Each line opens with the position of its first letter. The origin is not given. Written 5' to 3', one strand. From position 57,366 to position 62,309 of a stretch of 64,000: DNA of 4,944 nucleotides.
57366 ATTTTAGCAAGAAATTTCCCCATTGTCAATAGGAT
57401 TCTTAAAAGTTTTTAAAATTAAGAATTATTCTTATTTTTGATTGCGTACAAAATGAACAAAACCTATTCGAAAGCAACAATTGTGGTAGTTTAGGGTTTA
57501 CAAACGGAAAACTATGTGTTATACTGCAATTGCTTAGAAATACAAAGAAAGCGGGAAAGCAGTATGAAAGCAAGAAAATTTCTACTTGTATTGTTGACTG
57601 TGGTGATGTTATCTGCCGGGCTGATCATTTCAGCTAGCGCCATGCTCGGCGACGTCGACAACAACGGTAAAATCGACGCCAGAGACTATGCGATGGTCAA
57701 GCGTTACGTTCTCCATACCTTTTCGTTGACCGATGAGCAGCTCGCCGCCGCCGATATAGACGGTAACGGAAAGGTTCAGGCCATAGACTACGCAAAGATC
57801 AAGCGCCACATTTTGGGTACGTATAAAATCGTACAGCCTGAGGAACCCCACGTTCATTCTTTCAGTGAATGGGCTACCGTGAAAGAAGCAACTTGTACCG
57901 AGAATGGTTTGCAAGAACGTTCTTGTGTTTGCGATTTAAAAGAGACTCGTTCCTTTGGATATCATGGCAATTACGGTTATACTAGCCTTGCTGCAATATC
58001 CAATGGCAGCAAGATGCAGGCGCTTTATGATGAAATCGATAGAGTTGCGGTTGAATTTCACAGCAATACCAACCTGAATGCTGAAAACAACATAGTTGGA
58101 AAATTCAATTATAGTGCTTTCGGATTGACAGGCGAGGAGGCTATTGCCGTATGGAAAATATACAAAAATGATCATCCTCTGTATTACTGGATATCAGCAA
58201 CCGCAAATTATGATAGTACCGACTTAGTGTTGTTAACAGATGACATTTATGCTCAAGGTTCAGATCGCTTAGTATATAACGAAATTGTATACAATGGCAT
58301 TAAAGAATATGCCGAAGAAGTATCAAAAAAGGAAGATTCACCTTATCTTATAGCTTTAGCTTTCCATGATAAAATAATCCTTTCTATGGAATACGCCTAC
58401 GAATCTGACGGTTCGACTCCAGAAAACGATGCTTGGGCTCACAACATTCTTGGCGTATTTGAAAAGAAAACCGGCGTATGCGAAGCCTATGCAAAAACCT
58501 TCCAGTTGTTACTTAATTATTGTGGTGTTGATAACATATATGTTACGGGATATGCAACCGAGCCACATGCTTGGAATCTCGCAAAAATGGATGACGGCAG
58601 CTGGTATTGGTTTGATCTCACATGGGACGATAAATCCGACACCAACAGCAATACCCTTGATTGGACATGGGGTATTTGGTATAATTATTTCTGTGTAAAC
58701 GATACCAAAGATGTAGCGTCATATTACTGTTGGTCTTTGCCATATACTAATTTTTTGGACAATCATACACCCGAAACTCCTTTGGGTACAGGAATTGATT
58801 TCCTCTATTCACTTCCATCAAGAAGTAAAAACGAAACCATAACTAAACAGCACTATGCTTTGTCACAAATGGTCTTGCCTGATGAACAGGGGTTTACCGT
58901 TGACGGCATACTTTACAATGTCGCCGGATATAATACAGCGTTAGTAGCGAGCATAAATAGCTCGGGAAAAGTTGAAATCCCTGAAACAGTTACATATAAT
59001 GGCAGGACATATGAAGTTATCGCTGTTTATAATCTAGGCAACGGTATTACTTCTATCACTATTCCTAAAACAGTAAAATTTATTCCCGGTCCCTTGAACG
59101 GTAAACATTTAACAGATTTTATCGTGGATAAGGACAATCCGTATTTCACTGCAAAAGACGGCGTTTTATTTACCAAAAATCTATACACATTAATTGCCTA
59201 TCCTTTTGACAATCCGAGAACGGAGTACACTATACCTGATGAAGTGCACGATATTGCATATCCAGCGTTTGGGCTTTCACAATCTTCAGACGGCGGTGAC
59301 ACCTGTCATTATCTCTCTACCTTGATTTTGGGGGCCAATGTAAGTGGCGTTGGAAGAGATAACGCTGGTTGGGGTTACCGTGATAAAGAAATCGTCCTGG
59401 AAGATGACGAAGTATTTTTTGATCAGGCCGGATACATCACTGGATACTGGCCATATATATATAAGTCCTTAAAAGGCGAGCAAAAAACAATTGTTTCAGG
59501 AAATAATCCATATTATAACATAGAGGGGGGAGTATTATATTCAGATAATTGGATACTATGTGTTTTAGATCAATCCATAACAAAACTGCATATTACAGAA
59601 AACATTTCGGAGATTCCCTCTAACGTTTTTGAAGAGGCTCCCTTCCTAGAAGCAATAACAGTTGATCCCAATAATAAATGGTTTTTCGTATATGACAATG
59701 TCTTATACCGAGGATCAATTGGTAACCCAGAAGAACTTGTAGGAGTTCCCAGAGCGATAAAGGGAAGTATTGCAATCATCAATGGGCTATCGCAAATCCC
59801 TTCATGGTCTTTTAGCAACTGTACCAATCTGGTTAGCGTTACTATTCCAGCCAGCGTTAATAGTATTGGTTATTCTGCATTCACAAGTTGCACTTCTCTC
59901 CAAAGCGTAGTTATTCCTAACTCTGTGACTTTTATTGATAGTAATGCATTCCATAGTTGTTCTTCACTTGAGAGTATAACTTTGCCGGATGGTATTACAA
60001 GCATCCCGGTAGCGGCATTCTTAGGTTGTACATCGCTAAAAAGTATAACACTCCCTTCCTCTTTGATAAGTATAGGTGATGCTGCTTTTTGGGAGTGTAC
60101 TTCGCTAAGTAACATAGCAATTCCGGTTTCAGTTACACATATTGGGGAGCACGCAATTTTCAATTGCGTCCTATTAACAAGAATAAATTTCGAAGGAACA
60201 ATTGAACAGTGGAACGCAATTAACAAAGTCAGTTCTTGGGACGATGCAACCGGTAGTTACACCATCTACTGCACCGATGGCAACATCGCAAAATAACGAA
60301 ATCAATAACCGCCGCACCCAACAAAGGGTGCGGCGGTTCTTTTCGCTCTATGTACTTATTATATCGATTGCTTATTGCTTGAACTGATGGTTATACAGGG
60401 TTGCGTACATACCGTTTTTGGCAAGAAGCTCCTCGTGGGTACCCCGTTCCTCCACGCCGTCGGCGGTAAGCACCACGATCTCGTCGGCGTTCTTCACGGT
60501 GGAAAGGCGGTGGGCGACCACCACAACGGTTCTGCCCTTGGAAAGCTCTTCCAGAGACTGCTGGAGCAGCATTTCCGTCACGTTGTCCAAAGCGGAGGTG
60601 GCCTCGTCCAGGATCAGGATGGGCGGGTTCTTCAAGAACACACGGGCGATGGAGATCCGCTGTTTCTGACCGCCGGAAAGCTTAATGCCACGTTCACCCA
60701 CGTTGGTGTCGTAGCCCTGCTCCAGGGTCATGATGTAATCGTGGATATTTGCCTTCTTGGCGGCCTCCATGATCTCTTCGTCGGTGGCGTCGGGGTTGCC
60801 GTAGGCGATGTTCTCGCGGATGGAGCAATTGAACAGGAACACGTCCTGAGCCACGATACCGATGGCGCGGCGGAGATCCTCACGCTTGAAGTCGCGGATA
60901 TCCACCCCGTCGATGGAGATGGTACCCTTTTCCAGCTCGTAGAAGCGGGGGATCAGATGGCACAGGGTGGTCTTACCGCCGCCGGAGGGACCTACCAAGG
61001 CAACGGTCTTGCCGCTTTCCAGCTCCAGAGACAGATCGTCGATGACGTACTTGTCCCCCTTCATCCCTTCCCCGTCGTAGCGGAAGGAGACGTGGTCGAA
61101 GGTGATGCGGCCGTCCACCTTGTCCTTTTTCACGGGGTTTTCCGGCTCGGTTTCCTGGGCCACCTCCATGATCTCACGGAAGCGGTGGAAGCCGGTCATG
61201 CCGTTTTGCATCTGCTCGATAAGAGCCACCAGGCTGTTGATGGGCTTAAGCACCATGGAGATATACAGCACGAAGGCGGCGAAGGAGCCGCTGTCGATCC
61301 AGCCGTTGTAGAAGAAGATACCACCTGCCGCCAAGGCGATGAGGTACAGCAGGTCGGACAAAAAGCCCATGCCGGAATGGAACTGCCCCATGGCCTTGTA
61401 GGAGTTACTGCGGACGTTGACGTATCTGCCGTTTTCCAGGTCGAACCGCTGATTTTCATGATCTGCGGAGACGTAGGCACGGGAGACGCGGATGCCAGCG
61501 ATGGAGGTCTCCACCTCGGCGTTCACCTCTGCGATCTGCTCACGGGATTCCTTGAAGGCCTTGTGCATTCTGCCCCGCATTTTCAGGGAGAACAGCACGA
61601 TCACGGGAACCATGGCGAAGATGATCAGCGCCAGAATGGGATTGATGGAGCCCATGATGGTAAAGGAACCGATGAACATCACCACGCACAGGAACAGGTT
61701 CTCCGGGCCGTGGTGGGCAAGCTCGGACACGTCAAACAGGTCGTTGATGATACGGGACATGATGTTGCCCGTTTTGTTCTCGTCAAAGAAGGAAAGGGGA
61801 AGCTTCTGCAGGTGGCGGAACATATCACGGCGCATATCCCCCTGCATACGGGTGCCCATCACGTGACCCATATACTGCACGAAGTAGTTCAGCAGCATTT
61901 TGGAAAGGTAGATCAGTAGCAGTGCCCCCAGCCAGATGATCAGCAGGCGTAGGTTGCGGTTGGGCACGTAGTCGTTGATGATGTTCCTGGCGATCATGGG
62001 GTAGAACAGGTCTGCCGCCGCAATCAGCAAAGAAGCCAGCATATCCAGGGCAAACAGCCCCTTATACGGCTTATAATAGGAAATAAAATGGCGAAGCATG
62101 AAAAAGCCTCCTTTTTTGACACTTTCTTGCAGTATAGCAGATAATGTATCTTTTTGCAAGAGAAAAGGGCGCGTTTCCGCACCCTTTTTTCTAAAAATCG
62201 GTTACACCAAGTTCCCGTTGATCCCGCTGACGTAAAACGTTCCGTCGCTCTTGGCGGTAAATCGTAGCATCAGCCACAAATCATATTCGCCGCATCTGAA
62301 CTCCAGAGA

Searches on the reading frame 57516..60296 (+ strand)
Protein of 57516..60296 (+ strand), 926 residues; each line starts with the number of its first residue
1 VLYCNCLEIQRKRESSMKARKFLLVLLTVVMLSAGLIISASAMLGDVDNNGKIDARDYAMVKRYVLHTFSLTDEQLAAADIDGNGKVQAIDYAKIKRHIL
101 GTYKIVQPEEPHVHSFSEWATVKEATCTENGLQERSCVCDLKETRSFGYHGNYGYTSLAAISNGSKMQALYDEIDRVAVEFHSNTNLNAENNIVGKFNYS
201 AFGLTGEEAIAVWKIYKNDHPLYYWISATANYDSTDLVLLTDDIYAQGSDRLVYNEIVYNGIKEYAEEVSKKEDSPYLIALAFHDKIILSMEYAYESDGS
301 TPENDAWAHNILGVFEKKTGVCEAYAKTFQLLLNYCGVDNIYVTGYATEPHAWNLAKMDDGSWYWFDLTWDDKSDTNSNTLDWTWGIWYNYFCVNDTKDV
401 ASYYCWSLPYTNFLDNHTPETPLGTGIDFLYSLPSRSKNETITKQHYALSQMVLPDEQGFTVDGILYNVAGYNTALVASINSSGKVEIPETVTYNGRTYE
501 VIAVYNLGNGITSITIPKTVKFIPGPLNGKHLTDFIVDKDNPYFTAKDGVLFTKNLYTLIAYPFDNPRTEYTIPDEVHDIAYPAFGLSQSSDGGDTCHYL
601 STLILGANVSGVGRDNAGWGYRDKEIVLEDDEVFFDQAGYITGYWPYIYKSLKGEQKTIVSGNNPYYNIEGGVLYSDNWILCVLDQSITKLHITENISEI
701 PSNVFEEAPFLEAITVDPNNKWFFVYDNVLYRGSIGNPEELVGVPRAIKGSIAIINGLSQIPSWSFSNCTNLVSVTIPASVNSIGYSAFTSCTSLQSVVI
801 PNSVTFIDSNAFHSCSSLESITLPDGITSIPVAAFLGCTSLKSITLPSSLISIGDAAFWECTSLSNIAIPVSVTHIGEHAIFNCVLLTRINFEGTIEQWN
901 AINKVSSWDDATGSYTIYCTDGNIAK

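Call 8: search_protein_families(library=pfam, proteins=[window:57516-60296:+], max_evalue=0.001)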
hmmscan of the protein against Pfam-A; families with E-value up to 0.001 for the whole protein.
window:57516-60296:+ (926 aa): 4 families
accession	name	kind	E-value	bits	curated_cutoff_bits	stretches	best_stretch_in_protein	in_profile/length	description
PF13306.12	LRR_5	-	1.2e-44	151.7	27.7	2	806-898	2-92/127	BspA type Leucine rich repeat region (6 copies)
PF00404.24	Dockerin_1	-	2.2e-16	60.2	22.9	1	44-100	1-57/57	Dockerin type I domain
PF01841.26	Transglut_core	-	1.8e-11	44.7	23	1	264-367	2-107/108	Transglutaminase-like superfamily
PF13855.12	LRR_8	-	2.1e-06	27.9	27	0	827-866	13-53/61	Leucine rich repeat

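Call 11: find_encoding_contigs(protein=window:57516-60296:+, flank=10000, max_places=6)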
Protein window:57516-60296:+ (926 aa): no gene with exactly this product is on record in the collection.

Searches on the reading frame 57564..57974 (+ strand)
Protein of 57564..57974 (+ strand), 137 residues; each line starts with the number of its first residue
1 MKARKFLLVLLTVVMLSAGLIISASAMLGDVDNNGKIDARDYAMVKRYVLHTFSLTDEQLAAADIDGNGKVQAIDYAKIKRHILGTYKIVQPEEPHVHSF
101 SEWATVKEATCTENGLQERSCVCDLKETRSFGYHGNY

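Call 59: search_protein_families(library=pfam, proteins=[window:57564-57974:+], max_evalue=1)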
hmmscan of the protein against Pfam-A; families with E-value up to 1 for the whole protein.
seq(137 aa): 10 families
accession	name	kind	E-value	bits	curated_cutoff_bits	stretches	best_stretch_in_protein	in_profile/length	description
PF00404.24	Dockerin_1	-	1.6e-17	63.8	22.9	1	28-84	1-57/57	Dockerin type I domain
PF00036.39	EF-hand_1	-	0.0011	18.8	25.4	1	30-41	10-21/29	EF hand domain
PF13517.12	FG-GAP_3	-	0.006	17.6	26.9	0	22-38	43-58/61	FG-GAP-like repeat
PF24888.1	DUF7741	-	0.0063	17.2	27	1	89-124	36-72/80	Domain of unknown function (DUF7741)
PF13202.12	EF-hand_5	-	0.0079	16.1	25.9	0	30-41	9-20/25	EF hand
PF01839.29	FG-GAP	-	0.075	13.4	22.1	0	59-70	4-15/37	FG-GAP repeat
PF13405.12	EF-hand_6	-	0.095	12.9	25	0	30-41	10-21/30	EF-hand domain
PF13499.12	EF-hand_7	-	0.11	13.4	30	1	30-77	12-63/67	EF-hand domain pair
PF12763.14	EH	-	0.11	12.9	22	0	49-83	31-69/101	EH domain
PF24151.2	ArlX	-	0.18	11.7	28.7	0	31-59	191-219/229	ArlX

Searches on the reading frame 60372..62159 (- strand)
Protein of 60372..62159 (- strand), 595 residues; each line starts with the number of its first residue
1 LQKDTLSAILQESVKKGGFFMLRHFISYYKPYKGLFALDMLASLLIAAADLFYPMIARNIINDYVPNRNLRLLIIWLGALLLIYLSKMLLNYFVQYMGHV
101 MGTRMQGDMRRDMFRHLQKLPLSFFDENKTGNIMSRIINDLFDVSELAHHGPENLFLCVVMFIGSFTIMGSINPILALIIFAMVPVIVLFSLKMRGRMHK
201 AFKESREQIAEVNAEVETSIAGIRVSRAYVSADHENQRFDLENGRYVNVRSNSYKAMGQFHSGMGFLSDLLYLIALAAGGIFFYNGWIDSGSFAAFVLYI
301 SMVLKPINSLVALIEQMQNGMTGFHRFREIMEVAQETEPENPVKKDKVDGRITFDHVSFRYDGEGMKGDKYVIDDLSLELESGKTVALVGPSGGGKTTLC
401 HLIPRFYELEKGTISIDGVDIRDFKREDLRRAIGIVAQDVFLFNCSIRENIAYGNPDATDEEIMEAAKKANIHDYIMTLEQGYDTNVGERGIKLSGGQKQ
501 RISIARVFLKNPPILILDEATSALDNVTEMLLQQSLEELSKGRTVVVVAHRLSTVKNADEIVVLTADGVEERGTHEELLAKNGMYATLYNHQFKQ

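Call 8: search_protein_families(library=pfam, proteins=[window:60372-62159:-], max_evalue=0.001)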
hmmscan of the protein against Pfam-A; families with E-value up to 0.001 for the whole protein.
window:60372-62159:- (595 aa): 3 families
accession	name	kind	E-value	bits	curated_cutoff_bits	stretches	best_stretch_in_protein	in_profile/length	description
PF00664.28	ABC_membrane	-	1.1e-47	163.5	28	1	39-306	4-273/274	ABC transporter transmembrane region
PF00005.33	ABC_tran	-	1.7e-33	116.5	25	1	374-522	2-137/137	ABC transporter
PF02463.25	SMC_N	-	1.9e-09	37.7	40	1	438-566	135-213/220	RecF/RecN/SMC N terminal domain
